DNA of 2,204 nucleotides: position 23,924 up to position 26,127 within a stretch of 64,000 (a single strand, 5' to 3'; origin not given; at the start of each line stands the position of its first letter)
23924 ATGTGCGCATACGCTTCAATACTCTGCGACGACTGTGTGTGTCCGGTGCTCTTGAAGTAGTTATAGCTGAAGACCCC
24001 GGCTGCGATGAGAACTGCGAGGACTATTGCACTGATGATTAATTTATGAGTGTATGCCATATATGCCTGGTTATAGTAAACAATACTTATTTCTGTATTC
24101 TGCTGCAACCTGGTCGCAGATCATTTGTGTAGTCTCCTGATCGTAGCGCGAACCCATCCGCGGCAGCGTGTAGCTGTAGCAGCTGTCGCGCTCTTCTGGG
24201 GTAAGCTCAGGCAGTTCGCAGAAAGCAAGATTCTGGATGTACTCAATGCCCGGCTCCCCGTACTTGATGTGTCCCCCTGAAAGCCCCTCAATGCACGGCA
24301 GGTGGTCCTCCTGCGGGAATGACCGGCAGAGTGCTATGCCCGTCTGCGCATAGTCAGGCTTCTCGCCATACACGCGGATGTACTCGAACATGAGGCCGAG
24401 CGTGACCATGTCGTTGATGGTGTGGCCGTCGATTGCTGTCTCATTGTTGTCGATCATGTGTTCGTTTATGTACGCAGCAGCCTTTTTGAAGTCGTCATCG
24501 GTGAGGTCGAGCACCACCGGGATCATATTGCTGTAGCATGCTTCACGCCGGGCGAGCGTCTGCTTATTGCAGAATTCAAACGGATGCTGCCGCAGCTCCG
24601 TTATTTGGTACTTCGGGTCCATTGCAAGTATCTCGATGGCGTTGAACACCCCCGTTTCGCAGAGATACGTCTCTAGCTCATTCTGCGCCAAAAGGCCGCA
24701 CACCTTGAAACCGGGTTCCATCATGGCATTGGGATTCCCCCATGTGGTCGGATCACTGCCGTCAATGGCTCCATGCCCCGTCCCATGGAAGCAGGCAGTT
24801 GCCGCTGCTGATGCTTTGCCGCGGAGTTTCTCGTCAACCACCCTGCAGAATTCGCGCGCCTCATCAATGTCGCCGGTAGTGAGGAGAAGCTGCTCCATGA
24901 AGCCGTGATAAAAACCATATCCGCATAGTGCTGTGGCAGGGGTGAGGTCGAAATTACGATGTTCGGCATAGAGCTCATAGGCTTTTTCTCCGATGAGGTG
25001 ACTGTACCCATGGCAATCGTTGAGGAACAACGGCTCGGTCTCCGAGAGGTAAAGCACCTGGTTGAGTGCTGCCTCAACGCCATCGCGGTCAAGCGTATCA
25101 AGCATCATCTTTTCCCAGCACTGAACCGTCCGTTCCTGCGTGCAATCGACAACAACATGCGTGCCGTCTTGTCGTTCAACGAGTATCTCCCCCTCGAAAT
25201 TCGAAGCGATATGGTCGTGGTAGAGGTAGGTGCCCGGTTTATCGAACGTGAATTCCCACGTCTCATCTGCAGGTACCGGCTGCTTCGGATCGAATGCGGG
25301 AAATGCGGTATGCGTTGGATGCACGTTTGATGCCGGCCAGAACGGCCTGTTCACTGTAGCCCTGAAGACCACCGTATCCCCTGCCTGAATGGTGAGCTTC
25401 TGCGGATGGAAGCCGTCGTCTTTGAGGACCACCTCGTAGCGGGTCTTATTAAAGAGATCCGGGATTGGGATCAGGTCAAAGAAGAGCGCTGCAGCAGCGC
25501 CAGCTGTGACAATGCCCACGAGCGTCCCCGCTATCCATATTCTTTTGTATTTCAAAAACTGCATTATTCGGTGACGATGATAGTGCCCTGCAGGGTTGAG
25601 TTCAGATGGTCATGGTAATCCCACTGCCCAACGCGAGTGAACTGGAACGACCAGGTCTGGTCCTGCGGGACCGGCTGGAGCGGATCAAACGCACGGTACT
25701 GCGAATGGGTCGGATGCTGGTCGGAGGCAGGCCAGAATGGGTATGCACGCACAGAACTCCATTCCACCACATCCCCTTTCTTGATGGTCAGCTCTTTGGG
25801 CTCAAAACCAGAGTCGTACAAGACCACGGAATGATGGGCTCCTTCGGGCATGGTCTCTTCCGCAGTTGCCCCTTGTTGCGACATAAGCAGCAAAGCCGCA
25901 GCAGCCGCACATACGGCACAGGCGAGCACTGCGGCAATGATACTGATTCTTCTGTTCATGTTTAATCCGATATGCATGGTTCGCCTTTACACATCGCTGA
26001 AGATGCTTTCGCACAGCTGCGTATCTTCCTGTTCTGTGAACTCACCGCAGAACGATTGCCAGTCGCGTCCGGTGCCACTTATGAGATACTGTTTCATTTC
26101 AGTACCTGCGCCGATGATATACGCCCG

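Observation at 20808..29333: Module B: Cys/His-rich repeat domain with conserved triad C-H-x3-H-x2-G / C-x2-G-[FY]-x-H-G / C-[FYQ]-H-G-x-G-H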

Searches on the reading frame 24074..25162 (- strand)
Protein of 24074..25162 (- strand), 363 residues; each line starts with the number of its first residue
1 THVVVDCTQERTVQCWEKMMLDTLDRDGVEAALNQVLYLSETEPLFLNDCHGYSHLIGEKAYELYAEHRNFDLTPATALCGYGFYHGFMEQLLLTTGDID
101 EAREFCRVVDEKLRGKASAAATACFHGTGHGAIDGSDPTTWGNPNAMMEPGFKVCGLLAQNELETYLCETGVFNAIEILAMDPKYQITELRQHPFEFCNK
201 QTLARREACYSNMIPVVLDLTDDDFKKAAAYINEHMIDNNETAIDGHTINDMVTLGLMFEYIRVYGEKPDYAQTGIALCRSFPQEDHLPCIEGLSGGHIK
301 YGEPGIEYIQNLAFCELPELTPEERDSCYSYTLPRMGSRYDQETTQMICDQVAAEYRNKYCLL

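Call 44: search_protein_representatives(alignment_id=A3)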
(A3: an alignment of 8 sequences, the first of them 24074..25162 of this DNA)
Query: 8 sequences, 353 profile positions. Proteins with E-value up to 0.001 (for the whole library): 6923; up to 1e-10: 5552; up to 1e-30: 1344. The best 150 are listed.
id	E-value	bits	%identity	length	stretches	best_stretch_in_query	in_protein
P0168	9.3e-219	742.3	-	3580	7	21-349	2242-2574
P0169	7.0e-142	489.4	-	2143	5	32-349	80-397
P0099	2.2e-124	431.9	-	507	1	2-352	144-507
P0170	4.0e-122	424.4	-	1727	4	52-350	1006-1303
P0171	4.0e-121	421.1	-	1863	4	30-346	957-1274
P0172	4.1e-113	394.8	-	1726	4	53-348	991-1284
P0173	2.4e-101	356.1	-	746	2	16-345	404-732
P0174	1.9e-81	290.6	-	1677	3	19-351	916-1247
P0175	4.9e-79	282.7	-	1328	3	51-350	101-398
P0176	1.2e-78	281.4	-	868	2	5-350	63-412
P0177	1.3e-78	281.3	-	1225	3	51-350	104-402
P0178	3.1e-76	273.5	-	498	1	7-350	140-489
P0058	3.7e-75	270.0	-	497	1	5-347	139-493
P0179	5.2e-75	269.5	-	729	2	12-340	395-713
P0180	6.9e-75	269.1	-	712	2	12-350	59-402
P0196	2.2e-68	247.7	-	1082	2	18-322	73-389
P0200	1.0e-67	245.5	-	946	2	29-333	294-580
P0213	2.3e-66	241.0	-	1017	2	19-351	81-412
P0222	3.3e-65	237.2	-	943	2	39-350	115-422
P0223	3.4e-65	237.2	-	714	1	6-349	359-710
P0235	9.6e-65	235.7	-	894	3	47-349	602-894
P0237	1.9e-64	234.7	-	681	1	5-351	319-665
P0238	2.2e-64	234.5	-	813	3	24-350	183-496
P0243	7.2e-64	232.8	-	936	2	16-342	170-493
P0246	1.0e-63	232.3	-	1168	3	17-322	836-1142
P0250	3.0e-63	230.8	-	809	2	52-350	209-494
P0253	5.9e-63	229.8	-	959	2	38-339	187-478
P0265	2.0e-62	228.1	-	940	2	50-352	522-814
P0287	9.7e-61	222.5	-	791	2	30-325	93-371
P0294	6.7e-60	219.8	-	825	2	37-349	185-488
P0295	6.8e-60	219.8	-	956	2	19-349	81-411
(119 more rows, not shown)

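Call 47: search_protein_families(library=pfam, proteins=[P0169, P0170, P0174, P0200, P0223, P0237, P0243, P0246], max_evalue=0.001)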
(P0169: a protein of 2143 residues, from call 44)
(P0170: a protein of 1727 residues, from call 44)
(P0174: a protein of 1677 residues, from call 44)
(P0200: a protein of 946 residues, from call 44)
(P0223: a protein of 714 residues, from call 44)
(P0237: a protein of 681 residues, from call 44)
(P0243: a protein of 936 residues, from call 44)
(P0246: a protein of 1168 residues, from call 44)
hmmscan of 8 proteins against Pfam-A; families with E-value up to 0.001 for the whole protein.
P0169 (2143 aa): 0 families

P0170 (1727 aa): 0 families

P0174 (1677 aa): 1 family
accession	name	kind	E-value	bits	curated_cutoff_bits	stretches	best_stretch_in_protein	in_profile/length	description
PF14312.12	FG-GAP_2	-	1.7e-48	163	23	5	1391-1424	13-49/49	FG-GAP repeat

P0200 (946 aa): 1 family
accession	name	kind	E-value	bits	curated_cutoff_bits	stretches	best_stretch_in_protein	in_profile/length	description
PF13473.12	Cupredoxin_1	-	0.0009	19.7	27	0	136-172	17-55/104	Cupredoxin-like domain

P0223 (714 aa): 0 families

P0237 (681 aa): 2 families
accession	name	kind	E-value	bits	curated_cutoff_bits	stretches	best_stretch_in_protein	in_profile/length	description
PF02230.22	Abhydrolase_2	-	9.4e-09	35.9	23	1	55-204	9-149/217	Phospholipase/Carboxylesterase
PF01738.24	DLH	-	0.00015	21.9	21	0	54-193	8-129/217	Dienelactone hydrolase family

P0243 (936 aa): 1 family
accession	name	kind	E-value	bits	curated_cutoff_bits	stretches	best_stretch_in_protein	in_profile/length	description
PF13473.12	Cupredoxin_1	-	4.4e-12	46.4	27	2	503-593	19-104/104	Cupredoxin-like domain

P0246 (1168 aa): 0 families

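Call 75: search_protein_families(library=pfam, proteins=[P0168, P0171, P0175, P0177, P0196], max_evalue=0.001)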
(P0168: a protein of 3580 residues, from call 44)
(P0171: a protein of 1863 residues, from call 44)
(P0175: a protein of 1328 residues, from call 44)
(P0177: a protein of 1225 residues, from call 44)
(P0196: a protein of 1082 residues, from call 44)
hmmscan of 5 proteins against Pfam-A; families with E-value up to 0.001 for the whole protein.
P0168 (3580 aa): 4 families
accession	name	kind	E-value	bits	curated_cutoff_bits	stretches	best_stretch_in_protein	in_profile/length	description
PF00933.27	Glyco_hydro_3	-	6e-61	207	27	1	3093-3402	2-315/316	Glycosyl hydrolase family 3 N terminal domain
PF01816.23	LRV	-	4.5e-10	39.7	21.6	0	3438-3463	1-26/26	Leucine rich repeat variant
PF02985.28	HEAT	-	0.00026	21.4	23.5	0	3427-3446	3-22/31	HEAT repeat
PF13646.12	HEAT_2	-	0.00091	19.9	27.7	0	3505-3566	3-74/88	HEAT repeats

P0171 (1863 aa): 0 families

P0175 (1328 aa): 0 families

P0177 (1225 aa): 0 families

P0196 (1082 aa): 2 families
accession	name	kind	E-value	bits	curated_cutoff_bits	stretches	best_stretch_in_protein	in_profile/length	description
PF13473.12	Cupredoxin_1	-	6.2e-12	45.9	27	1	991-1081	20-104/104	Cupredoxin-like domain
PF00127.26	Copper-bind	-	2e-08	35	21.2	0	871-949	13-83/99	Copper binding proteins, plastocyanin/azurin family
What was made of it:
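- Other fusions (GH3, an alpha/beta-hydrolase, FG-GAP; calls 47, 75) fit a generic surface scaffold equally well. Giant proteins carry up to 7 copies fused to FG-GAP, GH3 and LRV/HEAT modules (calls 44, 47, 75). Fusions with the GH3 N-terminal domain (P0168) and with Abhydrolase_2/DLH (P0237) (calls 47, 75).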

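Call 76: search_protein_families(library=pfam, proteins=[P0213, P0222, P0235, P0238, P0250, P0253, P0265, P0287, P0294, P0295], max_evalue=0.001)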
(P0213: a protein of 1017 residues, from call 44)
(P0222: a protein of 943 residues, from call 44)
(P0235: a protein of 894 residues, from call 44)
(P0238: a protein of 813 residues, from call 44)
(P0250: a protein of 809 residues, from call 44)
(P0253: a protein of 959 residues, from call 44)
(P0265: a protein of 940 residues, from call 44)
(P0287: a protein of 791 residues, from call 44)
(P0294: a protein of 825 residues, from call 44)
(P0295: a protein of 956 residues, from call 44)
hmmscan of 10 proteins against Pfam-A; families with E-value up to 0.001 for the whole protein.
P0213 (1017 aa): 0 families

P0222 (943 aa): 1 family
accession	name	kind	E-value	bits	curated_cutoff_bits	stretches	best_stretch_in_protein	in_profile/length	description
PF13473.12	Cupredoxin_1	-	0.00074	20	27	0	845-942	12-104/104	Cupredoxin-like domain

P0235 (894 aa): 0 families

P0238 (813 aa): 0 families

P0250 (809 aa): 1 family
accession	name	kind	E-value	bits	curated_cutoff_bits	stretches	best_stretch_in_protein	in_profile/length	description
PF13473.12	Cupredoxin_1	-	0.00013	22.3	27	1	20-125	4-104/104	Cupredoxin-like domain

P0253 (959 aa): 2 families
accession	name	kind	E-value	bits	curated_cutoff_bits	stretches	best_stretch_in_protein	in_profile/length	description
PF13473.12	Cupredoxin_1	-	1.1e-18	67.5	27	2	9-116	2-104/104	Cupredoxin-like domain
PF00127.26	Copper-bind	-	0.00033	21.4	21.2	0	539-611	14-89/99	Copper binding proteins, plastocyanin/azurin family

P0265 (940 aa): 1 family
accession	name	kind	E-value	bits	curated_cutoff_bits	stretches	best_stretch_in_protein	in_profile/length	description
PF13473.12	Cupredoxin_1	-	4.7e-06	27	27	1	833-937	18-104/104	Cupredoxin-like domain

P0287 (791 aa): 0 families

P0294 (825 aa): 1 family
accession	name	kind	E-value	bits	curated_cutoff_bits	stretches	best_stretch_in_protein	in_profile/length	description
PF13473.12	Cupredoxin_1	-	1.6e-07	31.7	27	1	8-114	3-104/104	Cupredoxin-like domain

P0295 (956 aa): 0 families

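Call 95: find_encoding_contigs(protein=P0168, flank=6000, max_places=2)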
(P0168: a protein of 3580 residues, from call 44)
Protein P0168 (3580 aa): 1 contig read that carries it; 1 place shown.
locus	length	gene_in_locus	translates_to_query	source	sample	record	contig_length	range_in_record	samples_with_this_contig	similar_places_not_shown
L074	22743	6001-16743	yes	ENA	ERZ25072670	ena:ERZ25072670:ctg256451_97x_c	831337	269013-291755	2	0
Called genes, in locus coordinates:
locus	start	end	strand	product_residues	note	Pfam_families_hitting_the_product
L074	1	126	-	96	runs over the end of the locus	-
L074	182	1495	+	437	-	-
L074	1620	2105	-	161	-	-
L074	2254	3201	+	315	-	PF01699:Na_Ca_ex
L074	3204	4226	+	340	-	PF21088:MS_channel_1st, PF00924:MS_channel_2nd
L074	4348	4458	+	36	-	-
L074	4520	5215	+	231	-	PF00849:PseudoU_synth_2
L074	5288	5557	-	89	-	-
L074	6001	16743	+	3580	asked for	PF00933:Glyco_hydro_3, PF01816:LRV (faint)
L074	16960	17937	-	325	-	PF02585:PIG-L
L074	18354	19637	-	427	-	PF14312:FG-GAP_2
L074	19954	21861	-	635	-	-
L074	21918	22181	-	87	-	-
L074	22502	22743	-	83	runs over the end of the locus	-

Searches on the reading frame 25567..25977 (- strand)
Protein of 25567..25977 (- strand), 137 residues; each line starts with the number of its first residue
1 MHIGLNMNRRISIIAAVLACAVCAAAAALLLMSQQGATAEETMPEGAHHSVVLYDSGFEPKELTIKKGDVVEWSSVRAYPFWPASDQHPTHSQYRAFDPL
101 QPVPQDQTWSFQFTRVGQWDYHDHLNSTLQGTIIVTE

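Call 61: search_protein_families(library=pfam, proteins=[window:25567-25977:-], max_evalue=0.01)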
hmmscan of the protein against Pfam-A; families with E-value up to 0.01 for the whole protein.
window:25567-25977:- (137 aa): 1 family
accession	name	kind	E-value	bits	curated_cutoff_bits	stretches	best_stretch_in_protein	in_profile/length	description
PF13473.12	Cupredoxin_1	-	1.1e-05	25.8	27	1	24-135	3-104/104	Cupredoxin-like domain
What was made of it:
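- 25564..25977 (-): Gene 4 (137 aa): membrane-anchored stand-alone cupredoxin-like protein with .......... ... FDP ... YHDH and no Cys in the domain. Pfam PF13473 E 1.1e-5 (call 61).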

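Call 65: search_solved_structures(query=window:25567-25977:-, max_evalue=1, show_alignments=3)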
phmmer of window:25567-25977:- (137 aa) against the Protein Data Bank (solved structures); distinct sequences matched with E-value up to 1: 33.
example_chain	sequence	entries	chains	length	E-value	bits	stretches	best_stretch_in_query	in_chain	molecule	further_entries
1sfd_A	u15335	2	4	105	0.00085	22.8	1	53-135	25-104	Amicyanin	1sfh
1sf3_A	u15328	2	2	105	0.0012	22.3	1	53-135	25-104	Amicyanin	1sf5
3ie9_A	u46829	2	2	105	0.0012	22.3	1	53-135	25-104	Amicyanin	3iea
3ply_A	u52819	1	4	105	0.0016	21.9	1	53-135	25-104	Amicyanin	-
1mda_A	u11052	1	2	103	0.0021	21.5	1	53-135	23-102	AMICYANIN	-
1aac_A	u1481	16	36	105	0.0021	21.5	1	53-135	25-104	AMICYANIN | PROTEIN (AMICYANIN)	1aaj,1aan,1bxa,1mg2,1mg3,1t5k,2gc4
2qdv_A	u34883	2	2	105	0.0028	21.1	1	53-135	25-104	Amicyanin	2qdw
2idq_A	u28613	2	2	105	0.005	20.3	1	53-135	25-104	Amicyanin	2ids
2idt_A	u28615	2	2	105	0.0063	20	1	53-135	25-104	Amicyanin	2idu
3rym_A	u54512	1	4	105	0.0064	19.9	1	53-135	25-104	Amicyanin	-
2gb2_A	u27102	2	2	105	0.012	19.1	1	53-135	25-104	Amicyanin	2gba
7zqe_M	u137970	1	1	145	0.013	19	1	20-135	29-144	Plastocyanin, chloroplastic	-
9cck_A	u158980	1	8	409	0.019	18.4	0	94-135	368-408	Copper-containing nitrite reductase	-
4p5r_A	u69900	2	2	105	0.037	17.5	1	54-135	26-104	Amicyanin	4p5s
2plt_A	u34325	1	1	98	0.14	15.6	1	58-135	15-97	PLASTOCYANIN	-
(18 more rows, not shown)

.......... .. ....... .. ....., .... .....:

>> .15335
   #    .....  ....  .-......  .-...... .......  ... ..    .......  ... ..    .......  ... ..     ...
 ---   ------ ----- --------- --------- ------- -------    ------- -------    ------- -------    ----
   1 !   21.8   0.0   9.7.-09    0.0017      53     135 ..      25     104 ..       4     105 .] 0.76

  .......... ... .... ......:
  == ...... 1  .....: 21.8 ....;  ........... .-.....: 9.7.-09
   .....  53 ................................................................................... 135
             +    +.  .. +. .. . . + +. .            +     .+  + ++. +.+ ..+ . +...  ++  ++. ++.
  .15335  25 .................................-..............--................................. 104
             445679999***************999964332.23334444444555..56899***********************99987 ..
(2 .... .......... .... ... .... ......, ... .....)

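Call 72: search_solved_structures(query=A6, max_evalue=1, show_alignments=5)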
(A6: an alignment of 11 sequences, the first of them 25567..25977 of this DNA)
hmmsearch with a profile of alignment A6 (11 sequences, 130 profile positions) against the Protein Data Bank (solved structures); distinct sequences matched with E-value up to 1: 124 (the best 60 are shown).
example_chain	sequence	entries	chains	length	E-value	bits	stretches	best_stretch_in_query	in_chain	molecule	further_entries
1sfd_A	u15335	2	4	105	5.9e-10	42.5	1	40-129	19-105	Amicyanin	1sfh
1sf3_A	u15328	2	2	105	1.3e-09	41.4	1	40-129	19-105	Amicyanin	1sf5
3ie9_A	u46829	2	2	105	3.1e-09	40.2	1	40-129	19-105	Amicyanin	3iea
2qdv_A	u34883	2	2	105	3.1e-09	40.2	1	40-129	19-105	Amicyanin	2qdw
1mda_A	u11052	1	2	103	3.7e-09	39.9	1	41-129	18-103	AMICYANIN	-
1aac_A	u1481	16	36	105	3.7e-09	39.9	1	40-129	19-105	AMICYANIN | PROTEIN (AMICYANIN)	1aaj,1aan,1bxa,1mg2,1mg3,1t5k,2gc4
3rym_A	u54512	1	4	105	4e-09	39.8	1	40-129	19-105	Amicyanin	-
2idq_A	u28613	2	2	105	6.9e-09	39.1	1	40-129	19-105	Amicyanin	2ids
2idt_A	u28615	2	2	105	7.3e-09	39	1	40-129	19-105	Amicyanin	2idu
2gb2_A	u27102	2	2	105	1e-08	38.5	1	40-129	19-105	Amicyanin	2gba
4p5r_A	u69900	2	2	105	1.6e-08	37.9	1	40-129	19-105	Amicyanin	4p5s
3ply_A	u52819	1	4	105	1.7e-08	37.8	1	40-129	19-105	Amicyanin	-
9cck_A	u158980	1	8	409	2.4e-08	37.3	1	48-128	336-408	Copper-containing nitrite reductase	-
1bxu_A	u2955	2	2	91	1.8e-05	28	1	50-128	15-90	PLASTOCYANIN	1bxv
6hbe_A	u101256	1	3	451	2.4e-05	27.6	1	41-129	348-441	Copper-containing nitrite reductase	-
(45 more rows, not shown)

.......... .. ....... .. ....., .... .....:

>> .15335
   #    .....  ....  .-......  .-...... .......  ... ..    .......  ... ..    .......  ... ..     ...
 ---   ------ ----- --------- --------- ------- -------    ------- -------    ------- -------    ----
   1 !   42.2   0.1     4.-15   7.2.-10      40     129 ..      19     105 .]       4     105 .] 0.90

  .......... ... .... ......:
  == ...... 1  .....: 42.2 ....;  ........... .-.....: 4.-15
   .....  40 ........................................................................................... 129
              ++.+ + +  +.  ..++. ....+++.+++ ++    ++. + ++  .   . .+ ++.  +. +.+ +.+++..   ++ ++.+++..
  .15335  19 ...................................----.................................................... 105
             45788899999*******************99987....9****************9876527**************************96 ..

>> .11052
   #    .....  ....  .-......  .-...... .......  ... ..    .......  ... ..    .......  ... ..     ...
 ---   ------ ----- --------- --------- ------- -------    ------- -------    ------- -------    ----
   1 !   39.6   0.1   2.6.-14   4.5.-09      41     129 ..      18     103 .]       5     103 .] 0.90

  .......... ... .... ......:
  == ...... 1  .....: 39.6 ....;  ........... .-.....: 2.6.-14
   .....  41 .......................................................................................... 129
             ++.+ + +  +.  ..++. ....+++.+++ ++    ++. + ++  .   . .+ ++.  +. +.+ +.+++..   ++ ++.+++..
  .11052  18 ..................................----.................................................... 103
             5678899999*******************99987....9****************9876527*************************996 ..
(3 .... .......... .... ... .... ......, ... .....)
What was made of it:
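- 25564..25977 (-): Amicyanin alignment (calls 65, 72).
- On Type-1 (blue) cupredoxins, for the fused or adjacent partner domain: Profile E 6e-10 to amicyanin (call 72). Amicyanin Cys92 aligns with Asp and Met98 with Leu (calls 65, 72).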
